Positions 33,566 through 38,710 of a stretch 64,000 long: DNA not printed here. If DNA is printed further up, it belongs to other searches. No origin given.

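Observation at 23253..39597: Orphan type VI secretion membrane-complex module paired with a giant transmembrane pseudokinase, with no contractile-machine genes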

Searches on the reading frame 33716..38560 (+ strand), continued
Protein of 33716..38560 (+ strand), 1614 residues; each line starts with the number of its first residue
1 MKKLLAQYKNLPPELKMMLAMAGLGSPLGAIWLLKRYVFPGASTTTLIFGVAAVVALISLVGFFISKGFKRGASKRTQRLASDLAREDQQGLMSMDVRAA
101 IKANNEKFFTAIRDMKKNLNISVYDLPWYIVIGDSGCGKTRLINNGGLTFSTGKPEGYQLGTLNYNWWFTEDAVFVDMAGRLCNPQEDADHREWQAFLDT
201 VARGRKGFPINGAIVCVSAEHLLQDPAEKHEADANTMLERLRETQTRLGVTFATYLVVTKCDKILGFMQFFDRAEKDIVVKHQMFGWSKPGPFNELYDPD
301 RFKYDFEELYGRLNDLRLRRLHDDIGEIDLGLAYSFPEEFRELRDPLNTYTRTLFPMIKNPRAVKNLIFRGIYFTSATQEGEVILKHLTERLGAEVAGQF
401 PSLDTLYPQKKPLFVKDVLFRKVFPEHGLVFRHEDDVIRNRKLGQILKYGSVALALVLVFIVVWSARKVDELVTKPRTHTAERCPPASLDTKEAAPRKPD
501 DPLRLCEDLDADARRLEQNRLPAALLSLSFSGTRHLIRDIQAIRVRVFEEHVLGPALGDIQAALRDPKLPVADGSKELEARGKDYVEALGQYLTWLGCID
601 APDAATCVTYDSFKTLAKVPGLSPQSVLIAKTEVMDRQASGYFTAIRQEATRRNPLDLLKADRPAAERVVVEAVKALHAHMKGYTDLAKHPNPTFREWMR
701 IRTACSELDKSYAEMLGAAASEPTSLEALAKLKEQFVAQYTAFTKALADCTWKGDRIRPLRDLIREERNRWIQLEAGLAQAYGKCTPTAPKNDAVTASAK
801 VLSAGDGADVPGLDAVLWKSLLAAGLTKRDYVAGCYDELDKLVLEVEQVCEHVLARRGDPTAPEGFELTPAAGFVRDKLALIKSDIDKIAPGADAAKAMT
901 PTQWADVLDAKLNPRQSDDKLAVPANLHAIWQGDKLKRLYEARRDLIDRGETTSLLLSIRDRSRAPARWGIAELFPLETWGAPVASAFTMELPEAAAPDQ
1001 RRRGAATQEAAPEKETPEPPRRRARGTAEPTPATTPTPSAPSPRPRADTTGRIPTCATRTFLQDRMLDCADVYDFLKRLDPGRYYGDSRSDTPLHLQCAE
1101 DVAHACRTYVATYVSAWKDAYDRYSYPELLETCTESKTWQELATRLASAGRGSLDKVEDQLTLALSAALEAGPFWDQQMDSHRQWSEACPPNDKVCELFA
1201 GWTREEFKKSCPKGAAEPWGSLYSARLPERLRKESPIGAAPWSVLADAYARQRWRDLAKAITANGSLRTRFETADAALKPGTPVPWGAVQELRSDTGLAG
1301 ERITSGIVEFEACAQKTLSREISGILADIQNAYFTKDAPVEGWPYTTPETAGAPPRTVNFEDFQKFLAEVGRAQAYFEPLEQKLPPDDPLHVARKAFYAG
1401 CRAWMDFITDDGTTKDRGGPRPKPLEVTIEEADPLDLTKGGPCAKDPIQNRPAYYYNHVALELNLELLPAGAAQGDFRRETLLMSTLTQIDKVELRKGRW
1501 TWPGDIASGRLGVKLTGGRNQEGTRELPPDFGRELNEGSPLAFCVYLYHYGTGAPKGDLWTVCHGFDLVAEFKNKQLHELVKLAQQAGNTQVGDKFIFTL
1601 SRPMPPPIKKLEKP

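Call 24: find_related_loci(query=L007:18264-19745:+, collection=genome_contigs, flank=10000)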
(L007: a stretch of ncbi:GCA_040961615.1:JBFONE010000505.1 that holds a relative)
Query L007:18264-19745:+ (494 aa) in genome_contigs; peptide patterns used: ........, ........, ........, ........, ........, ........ (x = any residue, [..] = any of these).
92 stretches matched a pattern; 64 encode a relative of the query (tblastn E <= 1e-3); 61 distinct loci.
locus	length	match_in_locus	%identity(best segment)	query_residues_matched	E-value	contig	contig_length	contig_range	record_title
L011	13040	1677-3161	88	1-494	0e+0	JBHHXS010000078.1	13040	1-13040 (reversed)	MAG: Phycisphaerae bacterium isolate D_1_bin.24 NODE_1921_length_13040_cov_5.220023, whole genome shotgun sequence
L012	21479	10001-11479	87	1-494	0e+0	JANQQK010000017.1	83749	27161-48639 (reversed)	MAG: Phycisphaerae bacterium isolate IP29b_bin.25 k99_545602, whole genome shotgun sequence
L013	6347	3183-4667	88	1-494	0e+0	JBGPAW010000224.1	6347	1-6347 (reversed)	MAG: Phycisphaerae bacterium isolate OBJ_0618_130150_12 k141_6193218_length_6347_cov_7.0000, whole genome shotgun sequen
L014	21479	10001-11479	87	1-494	0e+0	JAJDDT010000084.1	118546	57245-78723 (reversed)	MAG: Phycisphaerae bacterium isolate OFTM371 OFTM371_83, whole genome shotgun sequence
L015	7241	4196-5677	86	1-494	0e+0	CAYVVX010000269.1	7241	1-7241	MAG TPA_asm: uncultured Planctomycetales bacterium isolate binchicken_co235_144 genome assembly, contig: NODE_23048_leng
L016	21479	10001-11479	86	1-494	0e+0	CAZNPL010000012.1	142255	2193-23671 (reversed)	MAG TPA_asm: uncultured Phycisphaeraceae bacterium isolate SRP141376_co2_188 genome assembly, contig: NODE_259_length_14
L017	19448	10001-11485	88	1-494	0e+0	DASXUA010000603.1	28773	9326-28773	MAG TPA_asm: Phycisphaerae bacterium isolate SMAG_U4706 k141_1544361, whole genome shotgun sequence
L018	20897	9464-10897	89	17-494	0e+0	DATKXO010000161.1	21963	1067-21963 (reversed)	MAG TPA_asm: Phycisphaerae bacterium isolate SMAG_U14193 k141_117221, whole genome shotgun sequence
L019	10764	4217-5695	86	1-494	0e+0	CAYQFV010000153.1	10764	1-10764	MAG TPA_asm: uncultured Phycisphaeraceae bacterium isolate binchicken_co253_191 genome assembly, contig: NODE_4539_lengt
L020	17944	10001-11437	88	16-494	0e+0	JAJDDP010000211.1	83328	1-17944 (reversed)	MAG: Phycisphaerae bacterium isolate OFTM209 OFTM209_210, whole genome shotgun sequence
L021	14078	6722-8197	87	1-493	0e+0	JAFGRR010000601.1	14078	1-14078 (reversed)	MAG: Phycisphaerae bacterium isolate Zod_Metabat.846 k87_12176800, whole genome shotgun sequence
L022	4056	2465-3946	86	1-494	0e+0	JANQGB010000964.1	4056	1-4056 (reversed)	MAG: Phycisphaerae bacterium isolate PL23b_bin.28 k99_1483473, whole genome shotgun sequence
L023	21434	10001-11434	88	17-494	0e+0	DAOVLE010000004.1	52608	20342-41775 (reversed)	MAG TPA_asm: Phycisphaerales bacterium isolate CSMAG_1437 CSMAG_1437_k141_896641_length_52608_cov_14.0005, whole genome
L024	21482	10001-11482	86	1-494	0e+0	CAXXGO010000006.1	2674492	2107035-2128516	MAG: Phycisphaerae bacterium isolate c853687f-fc16-43d1-893a-c6280bf959b9 genome assembly, contig: contig_6, whole genom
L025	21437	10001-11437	87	16-494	0e+0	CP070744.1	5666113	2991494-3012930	MAG: Phycisphaerales bacterium isolate bin37 chromosome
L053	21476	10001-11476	82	1-493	0e+0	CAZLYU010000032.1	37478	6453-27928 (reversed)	MAG TPA_asm: uncultured Planctomycetales bacterium isolate SRP128890_co1_272 genome assembly, contig: NODE_1908_length_3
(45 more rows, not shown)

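Call 46: list_cluster_members(proteins=[P0138, P0168, P0134, P0162, P0135, P0180, P0130, P0149, P0126, P0122])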
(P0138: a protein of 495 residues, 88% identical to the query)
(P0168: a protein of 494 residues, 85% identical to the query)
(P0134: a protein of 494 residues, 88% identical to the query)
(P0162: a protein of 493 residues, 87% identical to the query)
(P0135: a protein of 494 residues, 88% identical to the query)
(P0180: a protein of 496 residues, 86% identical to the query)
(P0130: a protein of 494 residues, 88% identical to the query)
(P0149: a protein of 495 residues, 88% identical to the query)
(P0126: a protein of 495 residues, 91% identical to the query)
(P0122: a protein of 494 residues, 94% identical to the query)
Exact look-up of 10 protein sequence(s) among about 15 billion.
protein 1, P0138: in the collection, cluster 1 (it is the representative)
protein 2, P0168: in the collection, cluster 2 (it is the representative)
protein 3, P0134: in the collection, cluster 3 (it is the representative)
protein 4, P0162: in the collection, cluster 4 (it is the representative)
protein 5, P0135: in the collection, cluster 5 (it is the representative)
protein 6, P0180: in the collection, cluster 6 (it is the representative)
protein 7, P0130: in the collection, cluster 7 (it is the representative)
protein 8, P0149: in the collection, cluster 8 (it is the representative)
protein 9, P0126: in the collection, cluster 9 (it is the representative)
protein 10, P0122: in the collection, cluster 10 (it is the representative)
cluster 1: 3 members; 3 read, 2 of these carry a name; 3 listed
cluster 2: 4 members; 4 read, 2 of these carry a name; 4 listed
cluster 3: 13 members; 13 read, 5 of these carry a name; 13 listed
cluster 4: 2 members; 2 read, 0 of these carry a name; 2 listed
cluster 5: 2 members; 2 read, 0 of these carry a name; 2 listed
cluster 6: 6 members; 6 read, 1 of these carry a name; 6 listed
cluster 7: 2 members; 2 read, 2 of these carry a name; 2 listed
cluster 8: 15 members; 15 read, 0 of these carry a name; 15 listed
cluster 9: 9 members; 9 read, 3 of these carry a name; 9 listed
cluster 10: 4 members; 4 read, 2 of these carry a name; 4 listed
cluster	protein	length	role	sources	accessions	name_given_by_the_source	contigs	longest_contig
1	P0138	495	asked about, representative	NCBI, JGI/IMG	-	type VI secretion system protein ImpC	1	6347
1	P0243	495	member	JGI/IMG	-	type VI secretion system protein ImpC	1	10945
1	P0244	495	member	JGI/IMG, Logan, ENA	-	-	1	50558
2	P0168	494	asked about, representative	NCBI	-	-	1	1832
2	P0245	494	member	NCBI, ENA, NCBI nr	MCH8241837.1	MAG: type VI secretion system contractile sheath large subunit [Planctomycetes bacterium] | type VI secretion system contractile sheath large subunit [Planctomycetota bacterium]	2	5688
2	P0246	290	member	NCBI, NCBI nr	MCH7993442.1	MAG: type VI secretion system contractile sheath large subunit, partial [Planctomycetes ... | type VI secretion system contractile sheath large subunit [Planctomycetota bacterium]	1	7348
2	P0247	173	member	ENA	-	-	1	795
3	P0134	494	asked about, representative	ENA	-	-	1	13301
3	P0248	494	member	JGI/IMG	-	type VI secretion system protein ImpC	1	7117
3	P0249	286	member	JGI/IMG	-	type VI secretion system protein ImpC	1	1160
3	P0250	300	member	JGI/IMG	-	type VI secretion system protein ImpC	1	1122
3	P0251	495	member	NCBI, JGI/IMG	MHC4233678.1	MAG: type VI secretion system contractile sheath large subunit [Planctomycetota bacterium] | type VI secretion system protein ImpC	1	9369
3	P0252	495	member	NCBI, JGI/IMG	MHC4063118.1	MAG: type VI secretion system contractile sheath large subunit [Planctomycetota bacterium] | type VI secretion system protein ImpC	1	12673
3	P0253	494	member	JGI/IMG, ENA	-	-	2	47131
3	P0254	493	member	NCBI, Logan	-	-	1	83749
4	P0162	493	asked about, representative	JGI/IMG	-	-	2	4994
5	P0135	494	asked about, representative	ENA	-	-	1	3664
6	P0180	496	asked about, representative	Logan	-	-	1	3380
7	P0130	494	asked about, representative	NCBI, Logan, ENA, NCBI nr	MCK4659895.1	MAG: type VI secretion system contractile sheath large subunit [Phycisphaerae bacterium] | type VI secretion system contractile sheath large subunit [Phycisphaerae bacterium]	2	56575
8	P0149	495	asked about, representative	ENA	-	-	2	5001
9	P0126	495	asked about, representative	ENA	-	-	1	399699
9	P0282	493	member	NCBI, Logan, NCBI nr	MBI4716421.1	MAG: type VI secretion system contractile sheath large subunit [Planctomycetes bacterium] | type VI secretion system contractile sheath large subunit [Planctomycetota bacterium]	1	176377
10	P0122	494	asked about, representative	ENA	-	-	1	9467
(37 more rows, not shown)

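Call 47: find_encoding_contigs(protein=P0282, flank=10000, max_places=4)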
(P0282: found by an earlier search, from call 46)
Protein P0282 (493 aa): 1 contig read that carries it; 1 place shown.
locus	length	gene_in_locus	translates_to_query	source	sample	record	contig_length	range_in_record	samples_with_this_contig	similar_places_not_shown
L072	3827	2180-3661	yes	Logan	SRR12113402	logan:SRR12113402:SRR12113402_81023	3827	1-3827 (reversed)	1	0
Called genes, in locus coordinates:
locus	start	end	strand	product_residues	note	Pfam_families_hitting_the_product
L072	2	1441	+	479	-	?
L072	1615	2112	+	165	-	PF05591:T6SS_VipA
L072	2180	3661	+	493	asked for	PF05943:VipB, PF18945:VipB_2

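Call 50: find_homologous_proteins(query=L072:2-1438:+, max_evalue=1e-30)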
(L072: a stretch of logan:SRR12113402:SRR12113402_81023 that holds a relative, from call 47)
Query L072:2-1438:+ (479 aa): 187 proteins with E <= 1e-30 among 8000 candidates; the best 120 are listed.
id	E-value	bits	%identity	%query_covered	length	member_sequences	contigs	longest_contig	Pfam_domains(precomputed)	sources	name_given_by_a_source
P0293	0.0e+0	1070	100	100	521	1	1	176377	PF16989.11,PF06812.18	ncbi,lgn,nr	ncbi:MAG: type VI secretion system protein TssA [Planctomycetes bacterium]|nr:type VI secretion syst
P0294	7.4e-224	762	70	100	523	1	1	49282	PF16989.11,PF06812.18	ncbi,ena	-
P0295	7.9e-224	762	71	100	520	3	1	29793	PF16989.11,PF06812.18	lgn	-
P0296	8.0e-224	762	70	100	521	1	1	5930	PF16989.11,PF06812.18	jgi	jgi:type VI secretion system protein VasJ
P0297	1.1e-223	762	70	100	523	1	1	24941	PF16989.11,PF06812.18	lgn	-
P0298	2.9e-223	760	68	100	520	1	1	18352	PF16989.11,PF06812.18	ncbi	-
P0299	8.5e-223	759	69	100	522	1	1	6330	PF16989.11,PF06812.18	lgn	-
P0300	4.3e-221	753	69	100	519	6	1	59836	PF16989.11,PF06812.18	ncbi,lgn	-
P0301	1.9e-220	751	69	99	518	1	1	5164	PF16989.11,PF06812.18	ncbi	ncbi:MAG: type VI secretion system protein TssA [Phycisphaerae bacterium]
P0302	3.6e-220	750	69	100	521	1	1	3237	PF16989.11,PF06812.18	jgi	jgi:type VI secretion system protein VasJ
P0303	4.0e-220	750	68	100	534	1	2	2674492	PF16989.11,PF06812.18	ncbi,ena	-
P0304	1.0e-218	745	67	100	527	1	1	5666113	PF16989.11,PF06812.18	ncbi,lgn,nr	ncbi:MAG: type VI secretion system protein TssA [Phycisphaerales bacterium]|nr:MAG: type VI secretio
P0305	5.0e-218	743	67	100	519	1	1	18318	PF16989.11,PF06812.18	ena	-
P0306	1.0e-217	742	68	100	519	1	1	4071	PF16989.11,PF06812.18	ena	-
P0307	3.3e-217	740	65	100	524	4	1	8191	PF16989.11,PF06812.18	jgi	-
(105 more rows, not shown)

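Call 51: find_encoding_contigs(protein=P0293, flank=10000, max_places=4)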
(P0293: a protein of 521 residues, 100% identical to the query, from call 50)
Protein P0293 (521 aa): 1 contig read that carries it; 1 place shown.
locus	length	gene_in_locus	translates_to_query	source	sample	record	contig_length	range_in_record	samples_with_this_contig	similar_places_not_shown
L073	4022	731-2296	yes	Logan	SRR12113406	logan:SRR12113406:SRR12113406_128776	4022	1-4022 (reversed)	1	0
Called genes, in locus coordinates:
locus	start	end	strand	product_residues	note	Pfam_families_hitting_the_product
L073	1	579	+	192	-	?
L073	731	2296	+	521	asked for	PF06812:ImpA_N, PF16989:T6SS_VasJ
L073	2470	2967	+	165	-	PF05591:T6SS_VipA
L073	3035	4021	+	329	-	?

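Call 58: search_solved_structures(query=A4, max_evalue=0.01, show_alignments=1)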
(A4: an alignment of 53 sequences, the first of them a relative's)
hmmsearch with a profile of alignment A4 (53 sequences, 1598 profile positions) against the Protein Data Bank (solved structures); distinct sequences matched with E-value up to 0.01: 0.

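Call 73: search_protein_families(library=pfam, proteins=[L053:266-1021:+, L053:2330-2959:-, L053:3074-3685:+, L053:3791-4804:+, L053:5672-6532:+, L053:6626-7777:-, L073:148-579:+], max_evalue=0.001)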
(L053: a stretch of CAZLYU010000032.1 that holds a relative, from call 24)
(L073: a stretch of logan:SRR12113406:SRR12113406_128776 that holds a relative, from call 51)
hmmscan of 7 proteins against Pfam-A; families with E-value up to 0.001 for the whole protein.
L053:266-1021:+ (251 aa): 0 families

L053:2330-2959:- (209 aa): 0 families

L053:3074-3685:+ (203 aa): 1 family
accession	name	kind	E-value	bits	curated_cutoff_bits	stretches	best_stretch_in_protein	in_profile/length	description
PF11259.13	DUF3060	-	2.5e-07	30.8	23.1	2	42-91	1-45/58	Protein of unknown function (DUF3060)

L053:3791-4804:+ (337 aa): 2 families
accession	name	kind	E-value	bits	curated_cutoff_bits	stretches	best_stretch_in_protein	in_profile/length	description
PF01987.23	AIM24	-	5.3e-75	252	25.7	1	81-299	1-205/205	Mitochondrial biogenesis AIM24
PF14237.11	GYF_2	-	7.7e-09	35.6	25.8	1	6-54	1-50/50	GYF domain 2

L053:5672-6532:+ (286 aa): 2 families
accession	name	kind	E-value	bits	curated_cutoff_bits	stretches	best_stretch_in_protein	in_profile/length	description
PF01061.29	ABC2_membrane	-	1.5e-14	54.5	26.9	1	41-248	6-208/211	ABC-2 type transporter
PF12698.13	ABC2_membrane_3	-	4.6e-07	29.7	31.6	1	113-277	182-346/347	ABC-2 family transporter protein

L053:6626-7777:- (383 aa): 0 families

L073:148-579:+ (143 aa): 1 family
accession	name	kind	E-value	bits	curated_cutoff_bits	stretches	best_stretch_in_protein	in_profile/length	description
PF00472.26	RF-1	-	1.8e-14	54.1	35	1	20-133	14-113/116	RF-1 domain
